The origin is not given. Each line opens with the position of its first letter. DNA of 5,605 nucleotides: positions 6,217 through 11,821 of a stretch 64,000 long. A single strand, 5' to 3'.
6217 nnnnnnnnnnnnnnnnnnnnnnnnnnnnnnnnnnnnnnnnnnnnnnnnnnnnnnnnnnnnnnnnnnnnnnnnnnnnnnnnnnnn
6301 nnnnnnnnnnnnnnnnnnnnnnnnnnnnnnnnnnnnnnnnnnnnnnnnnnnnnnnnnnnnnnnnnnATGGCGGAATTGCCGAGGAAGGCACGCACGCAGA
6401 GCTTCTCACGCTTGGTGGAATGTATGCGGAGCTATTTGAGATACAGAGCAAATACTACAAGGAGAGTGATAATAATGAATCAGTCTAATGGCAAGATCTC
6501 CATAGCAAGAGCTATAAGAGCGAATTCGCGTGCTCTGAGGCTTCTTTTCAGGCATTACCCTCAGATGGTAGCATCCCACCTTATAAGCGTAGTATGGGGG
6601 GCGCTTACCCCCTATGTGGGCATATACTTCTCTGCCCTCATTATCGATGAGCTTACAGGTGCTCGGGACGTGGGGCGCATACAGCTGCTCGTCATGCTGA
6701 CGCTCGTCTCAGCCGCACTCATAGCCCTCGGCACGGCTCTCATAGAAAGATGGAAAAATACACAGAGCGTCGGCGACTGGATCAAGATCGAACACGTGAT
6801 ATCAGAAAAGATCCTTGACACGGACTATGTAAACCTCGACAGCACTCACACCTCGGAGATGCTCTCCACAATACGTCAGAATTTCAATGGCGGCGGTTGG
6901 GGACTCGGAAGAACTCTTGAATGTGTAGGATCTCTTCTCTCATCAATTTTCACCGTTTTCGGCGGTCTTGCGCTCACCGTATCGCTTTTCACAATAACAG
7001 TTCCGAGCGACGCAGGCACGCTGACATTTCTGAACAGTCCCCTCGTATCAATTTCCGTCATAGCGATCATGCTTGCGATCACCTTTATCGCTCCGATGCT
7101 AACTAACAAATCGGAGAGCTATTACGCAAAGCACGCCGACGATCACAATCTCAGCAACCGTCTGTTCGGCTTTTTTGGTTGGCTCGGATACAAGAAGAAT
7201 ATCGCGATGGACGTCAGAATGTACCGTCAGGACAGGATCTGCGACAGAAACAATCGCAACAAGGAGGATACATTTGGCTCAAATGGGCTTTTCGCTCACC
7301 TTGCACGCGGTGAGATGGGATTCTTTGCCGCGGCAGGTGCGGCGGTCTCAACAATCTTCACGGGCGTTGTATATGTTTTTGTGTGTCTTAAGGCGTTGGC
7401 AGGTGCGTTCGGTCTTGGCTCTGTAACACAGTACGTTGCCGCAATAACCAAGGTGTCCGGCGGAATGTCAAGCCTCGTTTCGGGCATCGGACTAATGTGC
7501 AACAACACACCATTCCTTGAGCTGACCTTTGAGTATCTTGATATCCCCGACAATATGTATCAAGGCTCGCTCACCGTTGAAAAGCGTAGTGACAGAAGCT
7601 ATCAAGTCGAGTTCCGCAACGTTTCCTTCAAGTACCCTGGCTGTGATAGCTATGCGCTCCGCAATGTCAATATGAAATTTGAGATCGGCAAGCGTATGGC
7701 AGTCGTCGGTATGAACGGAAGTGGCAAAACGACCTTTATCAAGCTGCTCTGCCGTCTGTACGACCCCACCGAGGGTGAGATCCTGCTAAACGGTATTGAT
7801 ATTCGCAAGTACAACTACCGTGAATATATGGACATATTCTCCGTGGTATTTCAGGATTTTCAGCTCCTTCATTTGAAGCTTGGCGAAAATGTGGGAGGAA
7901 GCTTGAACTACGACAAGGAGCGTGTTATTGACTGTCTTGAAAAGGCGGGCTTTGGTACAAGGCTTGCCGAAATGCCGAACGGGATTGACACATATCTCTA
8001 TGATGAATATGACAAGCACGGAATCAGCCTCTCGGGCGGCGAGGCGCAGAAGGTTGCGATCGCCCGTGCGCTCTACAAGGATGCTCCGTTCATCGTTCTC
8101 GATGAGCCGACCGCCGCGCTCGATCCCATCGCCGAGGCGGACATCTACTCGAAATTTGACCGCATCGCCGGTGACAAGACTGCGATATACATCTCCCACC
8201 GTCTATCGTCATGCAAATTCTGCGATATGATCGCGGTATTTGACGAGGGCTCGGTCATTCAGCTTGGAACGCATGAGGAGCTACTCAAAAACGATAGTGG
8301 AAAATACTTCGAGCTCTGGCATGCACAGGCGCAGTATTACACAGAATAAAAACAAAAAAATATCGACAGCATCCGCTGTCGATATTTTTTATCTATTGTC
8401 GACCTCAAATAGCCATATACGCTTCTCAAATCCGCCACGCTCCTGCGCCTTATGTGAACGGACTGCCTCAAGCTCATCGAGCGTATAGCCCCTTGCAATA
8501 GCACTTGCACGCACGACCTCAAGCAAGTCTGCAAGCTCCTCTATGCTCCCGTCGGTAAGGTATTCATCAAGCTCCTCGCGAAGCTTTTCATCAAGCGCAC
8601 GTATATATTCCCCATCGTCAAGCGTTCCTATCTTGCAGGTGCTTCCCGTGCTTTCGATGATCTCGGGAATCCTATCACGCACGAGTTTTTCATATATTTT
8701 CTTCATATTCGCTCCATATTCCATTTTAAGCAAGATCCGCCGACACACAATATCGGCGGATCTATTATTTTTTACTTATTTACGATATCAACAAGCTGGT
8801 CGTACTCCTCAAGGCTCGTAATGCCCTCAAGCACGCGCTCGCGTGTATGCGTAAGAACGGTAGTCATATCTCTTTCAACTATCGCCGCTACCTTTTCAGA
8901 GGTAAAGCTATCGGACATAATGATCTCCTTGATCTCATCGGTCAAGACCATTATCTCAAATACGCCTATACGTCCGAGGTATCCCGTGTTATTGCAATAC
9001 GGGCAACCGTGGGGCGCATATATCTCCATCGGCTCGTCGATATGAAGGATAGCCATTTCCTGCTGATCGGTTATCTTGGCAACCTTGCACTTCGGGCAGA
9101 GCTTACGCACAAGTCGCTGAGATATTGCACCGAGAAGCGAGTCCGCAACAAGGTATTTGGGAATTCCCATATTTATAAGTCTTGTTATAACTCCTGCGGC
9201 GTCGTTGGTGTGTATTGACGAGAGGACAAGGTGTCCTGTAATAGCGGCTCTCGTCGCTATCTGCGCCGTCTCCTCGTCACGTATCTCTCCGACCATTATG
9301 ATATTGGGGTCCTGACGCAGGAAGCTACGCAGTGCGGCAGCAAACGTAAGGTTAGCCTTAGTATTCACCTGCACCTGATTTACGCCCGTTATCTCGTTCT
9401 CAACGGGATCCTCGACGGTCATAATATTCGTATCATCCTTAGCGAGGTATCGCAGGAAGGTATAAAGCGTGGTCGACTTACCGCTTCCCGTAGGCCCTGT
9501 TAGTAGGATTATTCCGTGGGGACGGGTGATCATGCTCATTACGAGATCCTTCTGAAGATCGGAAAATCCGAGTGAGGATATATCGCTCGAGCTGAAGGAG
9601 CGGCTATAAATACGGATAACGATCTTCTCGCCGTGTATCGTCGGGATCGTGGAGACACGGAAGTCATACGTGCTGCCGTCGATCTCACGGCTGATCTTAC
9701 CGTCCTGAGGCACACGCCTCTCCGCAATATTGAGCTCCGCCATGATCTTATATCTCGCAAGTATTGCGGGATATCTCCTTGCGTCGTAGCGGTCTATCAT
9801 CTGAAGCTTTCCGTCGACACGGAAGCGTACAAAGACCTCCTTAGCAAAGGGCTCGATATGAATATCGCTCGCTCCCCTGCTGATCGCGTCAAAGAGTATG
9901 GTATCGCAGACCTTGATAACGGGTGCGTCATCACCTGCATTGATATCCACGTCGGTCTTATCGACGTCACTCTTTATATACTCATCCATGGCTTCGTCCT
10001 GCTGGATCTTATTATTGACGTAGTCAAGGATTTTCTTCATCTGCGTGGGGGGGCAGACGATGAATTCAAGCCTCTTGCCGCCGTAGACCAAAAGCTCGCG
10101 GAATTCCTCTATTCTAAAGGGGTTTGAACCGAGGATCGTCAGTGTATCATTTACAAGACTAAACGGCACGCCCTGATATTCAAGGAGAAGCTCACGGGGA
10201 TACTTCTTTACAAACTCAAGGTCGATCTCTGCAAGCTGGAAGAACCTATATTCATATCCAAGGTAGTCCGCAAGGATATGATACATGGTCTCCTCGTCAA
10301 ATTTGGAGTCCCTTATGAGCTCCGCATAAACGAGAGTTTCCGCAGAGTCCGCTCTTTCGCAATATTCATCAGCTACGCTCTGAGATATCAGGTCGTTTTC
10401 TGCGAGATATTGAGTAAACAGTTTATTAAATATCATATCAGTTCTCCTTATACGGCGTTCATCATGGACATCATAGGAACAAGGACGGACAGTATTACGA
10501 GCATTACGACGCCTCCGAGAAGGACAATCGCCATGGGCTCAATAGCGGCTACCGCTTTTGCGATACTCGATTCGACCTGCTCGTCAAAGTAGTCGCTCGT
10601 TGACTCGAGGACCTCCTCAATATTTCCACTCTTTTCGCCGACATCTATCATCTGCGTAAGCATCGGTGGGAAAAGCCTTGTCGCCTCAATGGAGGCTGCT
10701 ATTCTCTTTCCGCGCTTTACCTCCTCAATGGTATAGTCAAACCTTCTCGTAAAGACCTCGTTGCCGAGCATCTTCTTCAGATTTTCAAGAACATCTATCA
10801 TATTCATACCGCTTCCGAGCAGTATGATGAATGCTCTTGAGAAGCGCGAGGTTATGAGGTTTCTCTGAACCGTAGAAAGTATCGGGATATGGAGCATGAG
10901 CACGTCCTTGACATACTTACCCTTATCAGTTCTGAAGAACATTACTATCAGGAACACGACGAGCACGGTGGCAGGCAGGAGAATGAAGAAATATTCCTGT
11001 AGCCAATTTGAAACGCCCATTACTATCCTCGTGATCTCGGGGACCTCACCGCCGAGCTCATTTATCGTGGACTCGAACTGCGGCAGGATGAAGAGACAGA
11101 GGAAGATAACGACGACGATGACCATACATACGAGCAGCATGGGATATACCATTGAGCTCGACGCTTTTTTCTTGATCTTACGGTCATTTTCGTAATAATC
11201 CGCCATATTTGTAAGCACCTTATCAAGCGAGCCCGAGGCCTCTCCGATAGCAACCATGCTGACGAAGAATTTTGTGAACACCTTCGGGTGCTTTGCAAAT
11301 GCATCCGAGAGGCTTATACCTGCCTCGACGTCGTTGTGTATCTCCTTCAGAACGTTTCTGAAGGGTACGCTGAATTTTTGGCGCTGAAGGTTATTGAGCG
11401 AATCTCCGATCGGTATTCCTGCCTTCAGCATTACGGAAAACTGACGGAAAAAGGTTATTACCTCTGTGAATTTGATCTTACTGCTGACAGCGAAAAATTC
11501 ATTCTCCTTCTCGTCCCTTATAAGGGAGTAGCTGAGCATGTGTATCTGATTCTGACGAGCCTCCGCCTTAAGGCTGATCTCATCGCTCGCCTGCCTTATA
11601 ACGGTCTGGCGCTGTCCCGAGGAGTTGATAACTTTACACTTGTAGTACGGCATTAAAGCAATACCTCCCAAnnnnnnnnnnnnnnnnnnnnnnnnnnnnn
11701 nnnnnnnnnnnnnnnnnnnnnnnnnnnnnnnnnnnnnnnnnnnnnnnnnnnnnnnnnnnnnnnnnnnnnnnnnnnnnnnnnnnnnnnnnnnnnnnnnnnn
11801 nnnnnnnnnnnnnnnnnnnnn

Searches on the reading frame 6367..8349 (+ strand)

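Call 10: search_protein_families(library=pfam, max_evalue=0.001, proteins=[window:6367-8349:+])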
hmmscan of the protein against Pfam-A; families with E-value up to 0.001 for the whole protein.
window:6367-8349:+ (660 aa): 3 families
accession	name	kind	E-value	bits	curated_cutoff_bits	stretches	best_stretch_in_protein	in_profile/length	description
PF00005.33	ABC_tran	-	3.3e-30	105.9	25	1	431-583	1-137/137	ABC transporter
PF02463.25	SMC_N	-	9.3e-07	28.9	40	0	512-620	135-206/220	RecF/RecN/SMC N terminal domain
PF13304.12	AAA_21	-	0.00016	22.3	27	0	444-464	2-22/304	AAA domain, putative AbiEii toxin, Type IV TA system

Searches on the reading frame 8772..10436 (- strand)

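Call 10: search_protein_families(library=pfam, max_evalue=0.001, proteins=[window:8772-10436:-])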
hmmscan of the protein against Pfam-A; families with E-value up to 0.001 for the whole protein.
window:8772-10436:- (554 aa): 8 families
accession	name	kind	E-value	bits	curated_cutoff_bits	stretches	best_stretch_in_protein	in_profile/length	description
PF00437.27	T2SSE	-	3e-132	441.2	24.9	1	168-545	3-368/370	Type II/IV secretion system protein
PF05157.20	MshEN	-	1e-06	29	23.1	1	60-139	2-82/90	MshEN domain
PF20720.3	nSTAND3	-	0.00012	22.2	27.2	1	305-346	15-56/155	Novel STAND NTPase 3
PF13191.12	AAA_16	-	0.00014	22.9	32.6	1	305-355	23-64/167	AAA ATPase domain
PF13401.12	AAA_22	-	0.00015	22.5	27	1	306-350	4-48/130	AAA domain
PF12775.13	AAA_7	-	0.00036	20.5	25.8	0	298-342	24-68/181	P-loop containing dynein motor region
PF25199.1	nSTAND_NTPase5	-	0.00038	20.8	34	1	304-358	38-93/145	Novel STAND NTPase 5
PF13555.12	AAA_29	-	0.00077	19.6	27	0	305-324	20-39/61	P-loop containing region of AAA domain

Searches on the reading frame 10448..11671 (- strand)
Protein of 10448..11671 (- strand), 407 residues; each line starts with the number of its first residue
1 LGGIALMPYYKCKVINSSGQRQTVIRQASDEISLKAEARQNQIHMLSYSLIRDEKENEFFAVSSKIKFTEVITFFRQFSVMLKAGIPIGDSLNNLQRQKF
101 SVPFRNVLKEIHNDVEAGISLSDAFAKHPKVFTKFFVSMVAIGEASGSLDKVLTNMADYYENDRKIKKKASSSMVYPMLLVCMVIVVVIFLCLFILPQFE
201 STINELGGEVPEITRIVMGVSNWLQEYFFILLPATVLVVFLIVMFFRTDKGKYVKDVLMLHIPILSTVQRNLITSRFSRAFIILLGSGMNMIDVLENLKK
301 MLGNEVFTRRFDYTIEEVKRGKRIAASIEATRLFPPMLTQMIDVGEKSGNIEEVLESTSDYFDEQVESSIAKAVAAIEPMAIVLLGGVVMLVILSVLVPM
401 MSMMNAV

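Call 10: search_protein_families(library=pfam, max_evalue=0.001, proteins=[window:10448-11671:-])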
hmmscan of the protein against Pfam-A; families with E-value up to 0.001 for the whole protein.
window:10448-11671:- (407 aa): 1 family
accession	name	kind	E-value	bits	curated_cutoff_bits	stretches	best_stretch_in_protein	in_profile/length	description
PF00482.28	T2SSF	-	4.4e-64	214.5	25.2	2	74-197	1-125/125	Type II secretion system (T2SS), protein F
